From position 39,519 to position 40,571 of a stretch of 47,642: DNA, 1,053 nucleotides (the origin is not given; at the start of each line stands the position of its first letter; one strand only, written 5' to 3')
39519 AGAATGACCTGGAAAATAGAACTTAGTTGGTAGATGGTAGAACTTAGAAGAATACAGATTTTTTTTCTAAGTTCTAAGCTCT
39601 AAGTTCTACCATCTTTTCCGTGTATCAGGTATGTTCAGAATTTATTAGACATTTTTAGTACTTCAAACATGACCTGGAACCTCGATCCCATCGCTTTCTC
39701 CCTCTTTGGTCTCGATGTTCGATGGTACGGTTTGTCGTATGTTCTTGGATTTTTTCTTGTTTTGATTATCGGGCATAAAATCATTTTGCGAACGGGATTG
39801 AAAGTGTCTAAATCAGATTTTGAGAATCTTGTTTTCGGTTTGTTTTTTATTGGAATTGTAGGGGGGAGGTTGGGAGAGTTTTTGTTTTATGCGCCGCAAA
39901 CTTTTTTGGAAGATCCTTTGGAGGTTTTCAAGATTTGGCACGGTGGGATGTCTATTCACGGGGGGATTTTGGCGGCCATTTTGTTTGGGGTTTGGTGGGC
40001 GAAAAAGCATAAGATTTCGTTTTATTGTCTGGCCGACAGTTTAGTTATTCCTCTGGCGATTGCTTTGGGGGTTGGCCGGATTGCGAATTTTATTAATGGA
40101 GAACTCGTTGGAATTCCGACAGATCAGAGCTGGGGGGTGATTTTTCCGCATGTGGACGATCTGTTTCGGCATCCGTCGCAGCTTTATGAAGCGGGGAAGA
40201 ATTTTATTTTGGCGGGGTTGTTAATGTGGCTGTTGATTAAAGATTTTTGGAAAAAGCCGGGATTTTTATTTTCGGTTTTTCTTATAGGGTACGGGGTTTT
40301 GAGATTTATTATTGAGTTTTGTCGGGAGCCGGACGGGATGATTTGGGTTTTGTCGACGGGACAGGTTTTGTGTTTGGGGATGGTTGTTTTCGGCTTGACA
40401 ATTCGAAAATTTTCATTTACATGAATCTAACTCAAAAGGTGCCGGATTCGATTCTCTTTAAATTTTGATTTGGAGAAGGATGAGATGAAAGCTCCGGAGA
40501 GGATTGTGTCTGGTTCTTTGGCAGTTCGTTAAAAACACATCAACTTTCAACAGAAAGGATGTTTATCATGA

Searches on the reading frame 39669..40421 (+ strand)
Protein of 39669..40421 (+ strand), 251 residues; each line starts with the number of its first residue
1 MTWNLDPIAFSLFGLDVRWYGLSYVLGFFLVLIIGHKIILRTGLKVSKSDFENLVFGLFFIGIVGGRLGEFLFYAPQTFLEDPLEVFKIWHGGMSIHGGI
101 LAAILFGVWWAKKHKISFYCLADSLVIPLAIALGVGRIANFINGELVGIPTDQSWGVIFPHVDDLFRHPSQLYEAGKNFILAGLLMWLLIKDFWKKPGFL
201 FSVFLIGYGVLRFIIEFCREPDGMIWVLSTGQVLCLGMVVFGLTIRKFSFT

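Call 9: search_protein_families(library=pfam, proteins=[window:39669-40421:+], max_evalue=0.01)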
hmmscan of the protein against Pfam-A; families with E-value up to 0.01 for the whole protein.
window:39669-40421:+ (251 aa): 1 family
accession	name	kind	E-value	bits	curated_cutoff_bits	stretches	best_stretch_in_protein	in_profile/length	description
PF01790.23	LGT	-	7.9e-71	238.6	24.9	1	7-244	1-236/240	Prolipoprotein diacylglyceryl transferase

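Call 62: find_related_loci(query=window:39669-40421:+, collection=metagenome_contigs, flank=10000)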
Query window:39669-40421:+ (251 aa) in metagenome_contigs; peptide patterns used: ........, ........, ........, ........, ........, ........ (x = any residue, [..] = any of these).
600 stretches matched a pattern (row limit reached: there are more); 587 encode a relative of the query (tblastn E <= 1e-3); the best 80 are kept; 80 distinct loci.
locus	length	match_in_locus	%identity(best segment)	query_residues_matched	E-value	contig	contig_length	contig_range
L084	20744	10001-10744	43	4-245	3e-56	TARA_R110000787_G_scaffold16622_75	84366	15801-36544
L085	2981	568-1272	44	4-243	1e-55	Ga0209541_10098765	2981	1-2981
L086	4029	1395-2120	46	2-239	1e-55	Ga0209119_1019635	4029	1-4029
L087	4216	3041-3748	43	9-242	2e-54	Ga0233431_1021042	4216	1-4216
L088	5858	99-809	45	4-243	3e-54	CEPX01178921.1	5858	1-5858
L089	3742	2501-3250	43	2-243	5e-53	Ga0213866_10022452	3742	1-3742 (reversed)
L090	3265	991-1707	43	4-245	1e-52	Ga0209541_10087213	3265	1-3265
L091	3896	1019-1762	42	4-245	8e-53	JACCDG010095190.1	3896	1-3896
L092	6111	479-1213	45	4-242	3e-52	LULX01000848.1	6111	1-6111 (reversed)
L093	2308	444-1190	43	4-243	1e-52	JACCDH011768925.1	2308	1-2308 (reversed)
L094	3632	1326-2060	39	4-245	1e-51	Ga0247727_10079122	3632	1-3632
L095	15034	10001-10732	43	4-244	2e-51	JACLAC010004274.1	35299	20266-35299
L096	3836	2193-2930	39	4-238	3e-51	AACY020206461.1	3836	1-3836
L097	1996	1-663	43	5-225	6e-52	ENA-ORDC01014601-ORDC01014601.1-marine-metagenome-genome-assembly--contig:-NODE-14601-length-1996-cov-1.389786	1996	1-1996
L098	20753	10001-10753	39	4-250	8e-51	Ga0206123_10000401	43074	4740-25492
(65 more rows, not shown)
